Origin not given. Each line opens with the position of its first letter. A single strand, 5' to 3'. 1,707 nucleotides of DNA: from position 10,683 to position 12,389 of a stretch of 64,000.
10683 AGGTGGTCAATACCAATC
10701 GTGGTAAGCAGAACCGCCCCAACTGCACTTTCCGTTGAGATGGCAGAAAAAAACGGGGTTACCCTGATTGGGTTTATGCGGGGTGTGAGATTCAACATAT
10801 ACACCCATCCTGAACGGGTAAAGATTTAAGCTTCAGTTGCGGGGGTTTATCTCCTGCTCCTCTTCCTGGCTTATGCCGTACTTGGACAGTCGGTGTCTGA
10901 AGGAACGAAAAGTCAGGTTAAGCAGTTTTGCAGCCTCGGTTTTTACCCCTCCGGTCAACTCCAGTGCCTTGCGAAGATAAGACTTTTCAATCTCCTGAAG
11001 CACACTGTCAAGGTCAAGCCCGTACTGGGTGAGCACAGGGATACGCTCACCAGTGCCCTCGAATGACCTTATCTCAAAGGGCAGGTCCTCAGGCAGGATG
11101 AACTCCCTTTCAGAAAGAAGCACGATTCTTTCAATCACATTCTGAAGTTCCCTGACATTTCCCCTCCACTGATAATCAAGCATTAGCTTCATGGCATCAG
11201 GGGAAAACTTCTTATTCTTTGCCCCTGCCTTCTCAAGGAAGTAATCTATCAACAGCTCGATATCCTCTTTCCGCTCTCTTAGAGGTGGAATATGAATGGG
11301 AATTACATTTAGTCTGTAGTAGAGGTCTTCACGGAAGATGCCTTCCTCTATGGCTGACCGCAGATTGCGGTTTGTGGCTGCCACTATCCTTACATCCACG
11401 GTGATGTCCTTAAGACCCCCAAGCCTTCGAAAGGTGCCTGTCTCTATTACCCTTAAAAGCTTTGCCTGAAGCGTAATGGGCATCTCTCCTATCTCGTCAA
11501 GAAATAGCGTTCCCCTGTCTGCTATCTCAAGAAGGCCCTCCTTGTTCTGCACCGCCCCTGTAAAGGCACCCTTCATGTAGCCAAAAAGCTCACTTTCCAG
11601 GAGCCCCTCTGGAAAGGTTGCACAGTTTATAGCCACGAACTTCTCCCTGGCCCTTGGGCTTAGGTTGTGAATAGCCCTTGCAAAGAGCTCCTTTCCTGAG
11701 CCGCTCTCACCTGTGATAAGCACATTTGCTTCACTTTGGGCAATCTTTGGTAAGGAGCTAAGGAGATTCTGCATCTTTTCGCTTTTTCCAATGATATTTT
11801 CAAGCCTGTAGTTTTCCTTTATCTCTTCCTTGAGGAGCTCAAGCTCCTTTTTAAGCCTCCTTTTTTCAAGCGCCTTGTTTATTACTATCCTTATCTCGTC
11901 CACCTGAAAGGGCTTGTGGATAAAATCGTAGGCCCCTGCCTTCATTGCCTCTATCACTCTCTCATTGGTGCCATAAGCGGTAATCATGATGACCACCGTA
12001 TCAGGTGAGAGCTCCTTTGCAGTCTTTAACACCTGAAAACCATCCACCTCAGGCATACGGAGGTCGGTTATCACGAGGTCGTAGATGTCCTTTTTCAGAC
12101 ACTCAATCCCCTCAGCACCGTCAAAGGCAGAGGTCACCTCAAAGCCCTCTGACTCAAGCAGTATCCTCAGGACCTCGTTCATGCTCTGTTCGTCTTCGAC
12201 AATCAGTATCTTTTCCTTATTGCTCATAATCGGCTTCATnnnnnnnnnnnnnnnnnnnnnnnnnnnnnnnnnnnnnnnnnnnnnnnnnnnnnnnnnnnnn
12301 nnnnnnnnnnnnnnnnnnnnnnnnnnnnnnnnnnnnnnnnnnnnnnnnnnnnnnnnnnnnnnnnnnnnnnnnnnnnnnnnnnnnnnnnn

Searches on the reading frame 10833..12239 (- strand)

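Call 7: search_protein_families(library=pfam, proteins=[window:10833-12239:-])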
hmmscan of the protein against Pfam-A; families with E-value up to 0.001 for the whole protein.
window:10833-12239:- (468 aa): 11 families
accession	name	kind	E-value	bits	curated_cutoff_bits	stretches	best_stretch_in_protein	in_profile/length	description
PF00158.32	Sigma54_activat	-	1.4e-72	243.3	20.2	1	149-316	1-168/168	Sigma-54 interaction domain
PF00072.30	Response_reg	-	5.4e-31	107.5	30.2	1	11-120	1-110/111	Response regulator receiver domain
PF14532.12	Sigma54_activ_2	-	6.4e-25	88.4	25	1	150-320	1-138/138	Sigma-54 interaction domain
PF25601.1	AAA_lid_14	-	1.9e-24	85.7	27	1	321-393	1-77/87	AAA+ ATPase lid domain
PF02954.25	HTH_8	-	1e-10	41.6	22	1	414-454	2-42/42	Bacterial regulatory protein, Fis family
PF01078.27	Mg_chelatase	-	4.9e-06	26.5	20.3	0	167-199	19-51/207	Magnesium chelatase, subunit ChlI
PF07724.20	AAA_2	-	8.3e-06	26.4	27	1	169-297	2-131/166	AAA domain (Cdc48 subfamily)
PF07728.20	AAA_5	-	2.5e-05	24.7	22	1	172-292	1-124/139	AAA domain (dynein-related subfamily)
PF00493.29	MCM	-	4.3e-05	23.2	23.3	1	138-269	30-149/224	MCM P-loop domain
PF00004.35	AAA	-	0.00068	20.5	21.2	0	173-294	1-111/131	ATPase family associated with various cellular activities (AAA)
PF13191.12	AAA_16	-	0.00073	20.5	32.6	0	150-241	3-103/167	AAA ATPase domain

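Call 8: search_protein_families(library=ncbifam, proteins=[window:10833-12239:-])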
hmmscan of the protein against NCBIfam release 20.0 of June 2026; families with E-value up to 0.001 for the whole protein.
window:10833-12239:- (468 aa): 127 families (the best 25 are shown)
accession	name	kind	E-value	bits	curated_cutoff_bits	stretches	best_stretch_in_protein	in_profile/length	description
NF008469.0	PRK11361.1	equivalog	3.9e-144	480.8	714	1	5-457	1-457/461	acetoacetate metabolism transcriptional regulator AtoC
TIGR01818.1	ntrC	equivalog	4.4e-128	428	558.6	1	11-451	1-460/463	nitrogen regulation protein NR(I)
TIGR02915.1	PEP_resp_reg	equivalog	6.1e-121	404.4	502.6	1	11-456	1-444/445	PEP-CTERM-box response regulator transcription factor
NF041946.1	LuxO_transreg_Vib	equivalog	2.1e-120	402.6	800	1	13-398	1-388/463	quorum-sensing sigma-54 dependent transcriptional regulator LuxO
NF041552.1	TF_PrdR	equivalog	7.9e-116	387.7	795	1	124-454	242-576/577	sigma-54 dependent transcriptional regulator PrdR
NF011695.0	PRK15115.1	equivalog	1e-115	387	763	1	8-457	6-439/445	two-component system response regulator GlrR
NF007689.0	PRK10365.1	equivalog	2.5e-115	385.8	760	1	6-452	3-440/441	sigma-54-dependent response regulator transcription factor ZraR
NF051870.1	NAssimRespRegNtrX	equivalog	1.4e-112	376.9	600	1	10-450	3-445/452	nitrogen assimilation response regulator NtrX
NF008176.1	PRK10923.1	equivalog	9.1e-108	360.8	620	1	8-454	3-466/469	nitrogen regulation protein NR(I)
TIGR01817.1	nifA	equivalog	2.5e-107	359.9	528.85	1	113-389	164-441/534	nif-specific transcriptional activator NifA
NF038308.1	RNA_repair_RtcR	equivalog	1.9e-103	347.1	650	1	93-457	124-519/530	RNA repair transcriptional activator RtcR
NF049963.1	RespRegFlgRCampy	domain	2.7e-102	342.8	750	1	11-395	3-386/429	fla regulon two-component system response regulator FlgR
NF003451.0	PRK05022.1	equivalog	2.4e-99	333.4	476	1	123-453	167-506/512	nitric oxide reductase transcriptional regulator NorR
NF050807.1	TransRegFlbDCaul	equivalog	2.8e-92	309.9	750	1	22-455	15-439/454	sigma-54-dependent transcriptional regulator FlbD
TIGR02329.1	propionate_PrpR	equivalog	6.5e-86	289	499.2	1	114-446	173-519/526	propionate catabolism operon regulatory protein PrpR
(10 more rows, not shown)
